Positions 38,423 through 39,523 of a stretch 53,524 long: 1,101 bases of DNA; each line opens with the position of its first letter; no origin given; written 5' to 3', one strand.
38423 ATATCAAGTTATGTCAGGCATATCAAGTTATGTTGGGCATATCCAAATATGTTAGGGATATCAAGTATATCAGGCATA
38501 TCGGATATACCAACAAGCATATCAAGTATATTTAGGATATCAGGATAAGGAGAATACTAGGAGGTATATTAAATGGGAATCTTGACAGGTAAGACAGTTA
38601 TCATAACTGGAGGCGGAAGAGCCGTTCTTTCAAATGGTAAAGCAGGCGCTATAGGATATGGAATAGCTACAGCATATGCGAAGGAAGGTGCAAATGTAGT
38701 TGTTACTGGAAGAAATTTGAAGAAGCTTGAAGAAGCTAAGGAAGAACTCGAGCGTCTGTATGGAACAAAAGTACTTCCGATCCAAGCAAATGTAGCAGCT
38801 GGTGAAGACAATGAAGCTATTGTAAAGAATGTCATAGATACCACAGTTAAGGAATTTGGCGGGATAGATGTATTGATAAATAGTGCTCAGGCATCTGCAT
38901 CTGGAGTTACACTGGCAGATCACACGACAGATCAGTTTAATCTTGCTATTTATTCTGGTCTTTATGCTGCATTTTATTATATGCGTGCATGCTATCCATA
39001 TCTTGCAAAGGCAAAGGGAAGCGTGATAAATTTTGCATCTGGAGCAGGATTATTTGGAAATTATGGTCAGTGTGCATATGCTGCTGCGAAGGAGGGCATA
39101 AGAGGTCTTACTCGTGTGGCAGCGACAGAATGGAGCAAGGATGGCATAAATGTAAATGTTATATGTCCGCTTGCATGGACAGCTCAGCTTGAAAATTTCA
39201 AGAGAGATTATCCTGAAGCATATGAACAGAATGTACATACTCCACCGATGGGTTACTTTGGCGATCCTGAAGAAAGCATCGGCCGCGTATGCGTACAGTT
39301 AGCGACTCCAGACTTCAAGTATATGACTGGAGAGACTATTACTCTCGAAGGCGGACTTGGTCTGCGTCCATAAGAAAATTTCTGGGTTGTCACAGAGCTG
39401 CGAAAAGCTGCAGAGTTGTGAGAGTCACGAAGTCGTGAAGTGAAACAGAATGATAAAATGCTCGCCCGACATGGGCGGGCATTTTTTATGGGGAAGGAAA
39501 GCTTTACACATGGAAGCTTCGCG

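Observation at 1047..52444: Eleven unrelated short tandem-repeat arrays occupy intergenic regions across the window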

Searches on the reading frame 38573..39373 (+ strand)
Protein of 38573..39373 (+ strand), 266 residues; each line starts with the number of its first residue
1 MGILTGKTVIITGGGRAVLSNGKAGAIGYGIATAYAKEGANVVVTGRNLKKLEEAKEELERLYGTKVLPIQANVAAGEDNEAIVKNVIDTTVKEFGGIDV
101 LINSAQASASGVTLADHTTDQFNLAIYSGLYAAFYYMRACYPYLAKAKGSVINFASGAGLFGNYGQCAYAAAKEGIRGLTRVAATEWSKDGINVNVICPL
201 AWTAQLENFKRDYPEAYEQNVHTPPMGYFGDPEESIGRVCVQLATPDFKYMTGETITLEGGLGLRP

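Call 8: search_protein_families(library=pfam, proteins=[window:38573-39373:+])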
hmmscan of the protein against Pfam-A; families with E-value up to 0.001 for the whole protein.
window:38573-39373:+ (266 aa): 5 families
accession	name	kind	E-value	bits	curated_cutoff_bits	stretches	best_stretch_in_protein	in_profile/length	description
PF13561.12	adh_short_C2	-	9.4e-45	153.4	27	1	25-262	6-235/236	Enoyl-(Acyl carrier protein) reductase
PF00106.31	adh_short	-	4e-37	128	26.6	1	18-205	3-185/195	short chain dehydrogenase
PF08659.16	KR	-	9.6e-11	42.4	22.6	1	21-181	6-161/180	KR domain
PF02737.24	3HCDH_N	-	0.00011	22.6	22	1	24-102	7-83/180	3-hydroxyacyl-CoA dehydrogenase, NAD binding domain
PF23441.1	SDR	-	0.00016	21.6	27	1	17-201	9-193/258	SDR-like rossmann domain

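Call 14: find_encoding_contigs(protein=window:38573-39373:+, flank=10000, max_places=10)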
Protein window:38573-39373:+ (266 aa): 6 contigs read that carry it; 6 places shown.
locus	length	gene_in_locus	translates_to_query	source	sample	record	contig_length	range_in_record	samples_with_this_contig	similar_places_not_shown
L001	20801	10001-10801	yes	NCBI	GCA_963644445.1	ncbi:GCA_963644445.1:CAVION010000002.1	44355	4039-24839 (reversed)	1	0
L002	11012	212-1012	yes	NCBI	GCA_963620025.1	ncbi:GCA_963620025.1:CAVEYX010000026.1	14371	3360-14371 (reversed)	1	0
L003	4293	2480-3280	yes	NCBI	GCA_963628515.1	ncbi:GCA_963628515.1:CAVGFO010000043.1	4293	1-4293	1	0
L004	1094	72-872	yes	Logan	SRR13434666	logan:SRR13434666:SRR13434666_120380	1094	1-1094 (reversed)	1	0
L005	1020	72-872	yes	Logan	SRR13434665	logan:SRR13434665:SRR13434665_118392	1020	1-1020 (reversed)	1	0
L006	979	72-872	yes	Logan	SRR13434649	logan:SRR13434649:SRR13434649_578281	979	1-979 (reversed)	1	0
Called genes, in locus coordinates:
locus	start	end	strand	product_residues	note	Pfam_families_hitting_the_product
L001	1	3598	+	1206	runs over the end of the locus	PF09479:Flg_new (weak), PF18998:Flg_new_2 (faint)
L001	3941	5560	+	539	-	-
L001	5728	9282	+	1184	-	PF18998:Flg_new_2 (faint), PF09479:Flg_new (weak), PF00395:SLH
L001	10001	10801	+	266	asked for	PF00106:adh_short, PF08659:KR, PF13561:adh_short_C2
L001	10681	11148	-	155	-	-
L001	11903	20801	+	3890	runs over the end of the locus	-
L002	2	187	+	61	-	?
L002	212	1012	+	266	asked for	PF00106:adh_short, PF08659:KR, PF13561:adh_short_C2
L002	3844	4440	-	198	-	-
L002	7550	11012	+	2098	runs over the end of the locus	-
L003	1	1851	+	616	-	?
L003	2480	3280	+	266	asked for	PF00106:adh_short, PF08659:KR, PF13561:adh_short_C2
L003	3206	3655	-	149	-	-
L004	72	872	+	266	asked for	PF00106:adh_short, PF08659:KR, PF13561:adh_short_C2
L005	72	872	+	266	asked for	PF00106:adh_short, PF08659:KR, PF13561:adh_short_C2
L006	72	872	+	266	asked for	PF00106:adh_short, PF08659:KR, PF13561:adh_short_C2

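Call 22: find_homologous_proteins(query=window:38573-39370:+)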
Query window:38573-39370:+ (266 aa): 8000 proteins with E <= 0.001 among 8000 candidates; the best 120 are listed.
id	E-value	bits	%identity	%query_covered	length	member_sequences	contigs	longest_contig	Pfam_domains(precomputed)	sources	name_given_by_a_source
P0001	1.9e-204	694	-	-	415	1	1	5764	PF08659.17,PF13561.13,PF23441.1,PF00106.32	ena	-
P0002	5.3e-173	591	100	100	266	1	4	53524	PF08659.17,PF13561.13,PF00106.32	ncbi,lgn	-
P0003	2.7e-163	559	94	100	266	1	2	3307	PF08659.17,PF13561.13,PF23441.1,PF00106.32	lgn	-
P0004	3.9e-163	559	93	100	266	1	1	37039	PF08659.17,PF13561.13,PF23441.1,PF00106.32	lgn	-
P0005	3.9e-163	559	94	100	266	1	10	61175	PF08659.17,PF13561.13,PF23441.1,PF00106.32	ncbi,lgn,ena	-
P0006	5.6e-163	558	93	100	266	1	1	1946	PF08659.17,PF13561.13,PF23441.1,PF00106.32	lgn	-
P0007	2.1e-162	556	93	100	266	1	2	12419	PF08659.17,PF13561.13,PF23441.1,PF00106.32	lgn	-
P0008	3.0e-162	556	93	100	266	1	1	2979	PF08659.17,PF13561.13,PF23441.1,PF00106.32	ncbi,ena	-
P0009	1.1e-156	538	-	-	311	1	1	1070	PF08659.17,PF13561.13,PF23441.1,PF00106.32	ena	-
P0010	1.6e-153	527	-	-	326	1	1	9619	PF08659.17,PF13561.13,PF00106.32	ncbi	-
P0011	1.9e-152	524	86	100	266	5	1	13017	PF08659.17,PF13561.13,PF00106.32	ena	-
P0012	2.6e-151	520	85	100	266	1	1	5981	PF08659.17,PF13561.13,PF00106.32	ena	-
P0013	3.8e-151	519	85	100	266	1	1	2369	PF08659.17,PF13561.13,PF00106.32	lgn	-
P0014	3.1e-150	516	84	100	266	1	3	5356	PF08659.17,PF13561.13,PF00106.32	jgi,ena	-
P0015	6.4e-150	515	84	100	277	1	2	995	PF08659.17,PF13561.13,PF00106.32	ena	-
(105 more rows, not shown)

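Call 23: find_encoding_contigs(protein=P0005, flank=10000, max_places=10)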
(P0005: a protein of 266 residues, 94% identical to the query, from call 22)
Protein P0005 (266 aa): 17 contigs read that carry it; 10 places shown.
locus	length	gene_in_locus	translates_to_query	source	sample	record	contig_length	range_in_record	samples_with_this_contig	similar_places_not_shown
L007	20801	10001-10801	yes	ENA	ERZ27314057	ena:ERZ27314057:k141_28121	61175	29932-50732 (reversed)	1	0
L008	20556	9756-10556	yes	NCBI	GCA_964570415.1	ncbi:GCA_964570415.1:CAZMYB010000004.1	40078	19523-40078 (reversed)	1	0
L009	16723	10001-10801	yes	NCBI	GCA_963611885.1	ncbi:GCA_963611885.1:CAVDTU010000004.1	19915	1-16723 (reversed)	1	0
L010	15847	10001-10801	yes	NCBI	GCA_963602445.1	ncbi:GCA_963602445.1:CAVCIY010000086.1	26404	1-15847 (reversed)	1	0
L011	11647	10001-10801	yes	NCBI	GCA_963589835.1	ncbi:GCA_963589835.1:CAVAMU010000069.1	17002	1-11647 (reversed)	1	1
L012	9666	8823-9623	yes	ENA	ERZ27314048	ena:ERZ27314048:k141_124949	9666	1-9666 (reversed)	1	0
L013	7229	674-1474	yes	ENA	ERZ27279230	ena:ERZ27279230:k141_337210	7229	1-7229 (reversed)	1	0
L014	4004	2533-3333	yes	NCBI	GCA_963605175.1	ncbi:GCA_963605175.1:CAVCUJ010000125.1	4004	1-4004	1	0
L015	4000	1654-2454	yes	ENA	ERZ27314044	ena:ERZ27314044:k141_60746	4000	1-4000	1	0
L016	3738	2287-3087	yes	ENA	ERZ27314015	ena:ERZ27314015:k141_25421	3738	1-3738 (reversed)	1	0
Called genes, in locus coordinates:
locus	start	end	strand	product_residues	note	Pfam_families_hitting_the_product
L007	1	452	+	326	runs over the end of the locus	PF00404:Dockerin_1 (weak)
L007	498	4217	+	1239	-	PF09479:Flg_new (weak), PF18998:Flg_new_2 (faint)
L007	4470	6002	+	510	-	PF00395:SLH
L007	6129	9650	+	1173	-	PF18998:Flg_new_2 (faint), PF09479:Flg_new, PF00395:SLH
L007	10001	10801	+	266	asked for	PF00106:adh_short, PF08659:KR, PF23441:SDR (weak), PF13561:adh_short_C2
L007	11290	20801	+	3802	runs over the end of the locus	-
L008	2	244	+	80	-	?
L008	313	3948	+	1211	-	PF09479:Flg_new (faint), PF18998:Flg_new_2 (faint)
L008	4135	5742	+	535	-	PF00395:SLH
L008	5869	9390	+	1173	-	PF18998:Flg_new_2 (faint), PF09479:Flg_new, PF00395:SLH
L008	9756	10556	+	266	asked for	PF00106:adh_short, PF08659:KR, PF23441:SDR (weak), PF13561:adh_short_C2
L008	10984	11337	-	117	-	-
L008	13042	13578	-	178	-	-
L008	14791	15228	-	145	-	-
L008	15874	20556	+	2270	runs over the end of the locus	-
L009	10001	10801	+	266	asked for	PF00106:adh_short, PF08659:KR, PF23441:SDR (weak), PF13561:adh_short_C2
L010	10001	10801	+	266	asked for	PF00106:adh_short, PF08659:KR, PF23441:SDR (weak), PF13561:adh_short_C2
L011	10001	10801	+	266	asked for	PF00106:adh_short, PF08659:KR, PF23441:SDR (weak), PF13561:adh_short_C2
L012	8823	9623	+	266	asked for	PF00106:adh_short, PF08659:KR, PF23441:SDR (weak), PF13561:adh_short_C2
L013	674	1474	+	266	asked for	PF00106:adh_short, PF08659:KR, PF23441:SDR (weak), PF13561:adh_short_C2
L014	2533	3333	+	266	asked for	PF00106:adh_short, PF08659:KR, PF23441:SDR (weak), PF13561:adh_short_C2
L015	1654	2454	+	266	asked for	PF00106:adh_short, PF08659:KR, PF23441:SDR (weak), PF13561:adh_short_C2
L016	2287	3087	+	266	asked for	PF00106:adh_short, PF08659:KR, PF23441:SDR (weak), PF13561:adh_short_C2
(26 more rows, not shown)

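Call 24: find_encoding_contigs(protein=P0004, flank=10000, max_places=4)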
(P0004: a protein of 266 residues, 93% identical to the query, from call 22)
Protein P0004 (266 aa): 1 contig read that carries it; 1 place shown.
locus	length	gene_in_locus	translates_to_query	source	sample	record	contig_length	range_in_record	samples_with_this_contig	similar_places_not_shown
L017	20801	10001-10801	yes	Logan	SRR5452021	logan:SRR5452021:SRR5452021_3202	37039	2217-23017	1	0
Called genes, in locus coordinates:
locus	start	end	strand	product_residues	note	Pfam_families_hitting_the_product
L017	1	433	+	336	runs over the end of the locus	-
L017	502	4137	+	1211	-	PF09479:Flg_new (weak), PF18998:Flg_new_2 (faint)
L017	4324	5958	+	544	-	PF00395:SLH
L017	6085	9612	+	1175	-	PF18998:Flg_new_2 (faint), PF09479:Flg_new, PF00395:SLH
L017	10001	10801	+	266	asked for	PF00106:adh_short, PF08659:KR, PF23441:SDR (weak), PF13561:adh_short_C2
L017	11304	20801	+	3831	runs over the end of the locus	PF18998:Flg_new_2 (faint)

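Call 26: find_related_loci(query=window:38573-39370:+, collection=genome_contigs, flank=10000)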
Query window:38573-39370:+ (266 aa) in genome_contigs; peptide patterns used: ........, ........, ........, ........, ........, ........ (x = any residue, [..] = any of these).
600 stretches matched a pattern (row limit reached: there are more); 501 encode a relative of the query (tblastn E <= 1e-3); the best 80 are kept; 80 distinct loci.
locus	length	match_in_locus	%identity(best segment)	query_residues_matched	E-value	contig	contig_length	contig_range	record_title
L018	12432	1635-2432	84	1-266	8e-156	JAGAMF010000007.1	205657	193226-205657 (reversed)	MAG: Lachnospiraceae bacterium isolate RGIG8570 Water_deer_Cecum-3__c99, whole genome shotgun sequence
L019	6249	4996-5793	85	1-266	3e-156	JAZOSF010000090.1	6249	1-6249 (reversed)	MAG: Lachnospiraceae bacterium isolate T1900045547_YK20190241.MAGScoT_cleanbin_000006 SGB_7850_k141_1121658, whole genom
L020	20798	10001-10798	83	1-266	2e-155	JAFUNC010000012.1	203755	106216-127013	MAG: Lachnospiraceae bacterium isolate RGIG4645 Roe_deer_Rectum-4__c2505, whole genome shotgun sequence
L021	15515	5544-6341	83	1-266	1e-154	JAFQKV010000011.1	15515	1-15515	MAG: Clostridia bacterium isolate RGIG1911 Goat_Cecum.Co__c472655, whole genome shotgun sequence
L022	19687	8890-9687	83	1-266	4e-154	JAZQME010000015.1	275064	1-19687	MAG: Lachnospira sp. isolate T1900044607_TS20190073.MAGScoT_cleanbin_000006 SGB_758_k141_2672030, whole genome shotgun s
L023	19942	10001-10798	82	1-266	4e-153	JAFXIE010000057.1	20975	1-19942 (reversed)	MAG: Clostridia bacterium isolate RGIG6437 Sheep_Rectum.Co__c1369156, whole genome shotgun sequence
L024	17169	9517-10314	82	1-266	9e-153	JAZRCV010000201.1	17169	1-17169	MAG: Faecousia sp. isolate T1900045510_YK20190204.MAGScoT_cleanbin_000011 SGB_7553_k141_1669802, whole genome shotgun se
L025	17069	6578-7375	83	1-266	4e-152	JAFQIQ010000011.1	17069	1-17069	MAG: Lachnospira sp. isolate RGIG1854 Goat_Cecum-6__c22065, whole genome shotgun sequence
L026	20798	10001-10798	80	1-266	3e-150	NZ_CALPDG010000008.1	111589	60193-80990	Mediterraneibacter agrestimuris strain DSM 111629 NODE_8_length_111589_cov_16.405131, whole genome shotgun sequence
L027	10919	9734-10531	81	1-266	6e-150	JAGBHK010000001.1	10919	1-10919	MAG: Lachnospiraceae bacterium isolate RGIG9121 Water_deer_Rectum.Co__c6136, whole genome shotgun sequence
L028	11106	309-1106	80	1-266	1e-149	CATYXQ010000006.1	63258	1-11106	MAG TPA_asm: uncultured Eubacteriales bacterium isolate ERR9762697_bin.37_MetaWRAP_v1.3_MAG genome assembly, contig: ERZ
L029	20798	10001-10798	80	1-266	2e-149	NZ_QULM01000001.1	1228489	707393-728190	Coprococcus sp. OM04-5BH OM04-5BH.Scaf1, whole genome shotgun sequence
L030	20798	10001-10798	84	1-266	2e-149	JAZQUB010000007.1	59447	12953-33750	MAG: Lachnospiraceae bacterium isolate T1900045184_TC20190180.MAGScoT_cleanbin_000012 SGB_5256_k141_2678387, whole genom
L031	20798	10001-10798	80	1-266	2e-149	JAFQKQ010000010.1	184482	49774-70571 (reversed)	MAG: Clostridia bacterium isolate RGIG1906 Goat_Cecum.Co__c267849, whole genome shotgun sequence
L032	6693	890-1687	80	1-266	8e-150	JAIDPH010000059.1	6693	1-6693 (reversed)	MAG: Lachnospiraceae bacterium isolate SC0353_S20_4 SC0353_S20_4_contig_59, whole genome shotgun sequence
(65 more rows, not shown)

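Call 49: find_encoding_contigs(protein=P0011, flank=10000, max_places=4)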
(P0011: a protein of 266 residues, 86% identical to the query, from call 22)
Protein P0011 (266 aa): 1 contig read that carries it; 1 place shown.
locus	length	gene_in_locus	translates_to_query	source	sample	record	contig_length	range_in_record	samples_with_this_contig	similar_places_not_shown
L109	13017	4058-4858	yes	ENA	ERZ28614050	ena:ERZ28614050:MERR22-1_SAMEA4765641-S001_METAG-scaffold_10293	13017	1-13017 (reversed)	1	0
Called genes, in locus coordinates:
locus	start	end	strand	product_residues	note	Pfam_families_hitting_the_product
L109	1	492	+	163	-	?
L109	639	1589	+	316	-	PF00389:2-Hacid_dh, PF02826:2-Hacid_dh_C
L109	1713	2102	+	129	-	PF01475:FUR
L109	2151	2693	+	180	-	PF21349:RUBY_RBDX, PF02915:Rubrerythrin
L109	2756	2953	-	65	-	-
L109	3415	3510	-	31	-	-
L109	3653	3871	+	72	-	PF13443:HTH_26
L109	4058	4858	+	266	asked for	PF00106:adh_short, PF08659:KR, PF13561:adh_short_C2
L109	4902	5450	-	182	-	PF00302:CAT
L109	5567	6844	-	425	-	PF13347:MFS_2 (faint), PF07690:MFS_1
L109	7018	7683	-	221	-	PF00543:P-II (weak)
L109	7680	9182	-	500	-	PF07556:DUF1538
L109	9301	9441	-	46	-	PF13240:Zn_Ribbon_1 (weak)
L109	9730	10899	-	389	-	PF00108:Thiolase_N, PF02803:Thiolase_C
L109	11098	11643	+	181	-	-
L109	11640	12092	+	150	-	-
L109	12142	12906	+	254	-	PF00106:adh_short, PF08659:KR, PF23441:SDR, PF13561:adh_short_C2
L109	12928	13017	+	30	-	?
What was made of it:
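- Tried and rejected: The SDR homologue at 86% identity (L109) is not syntenic and was not used as an outgroup (call 49).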
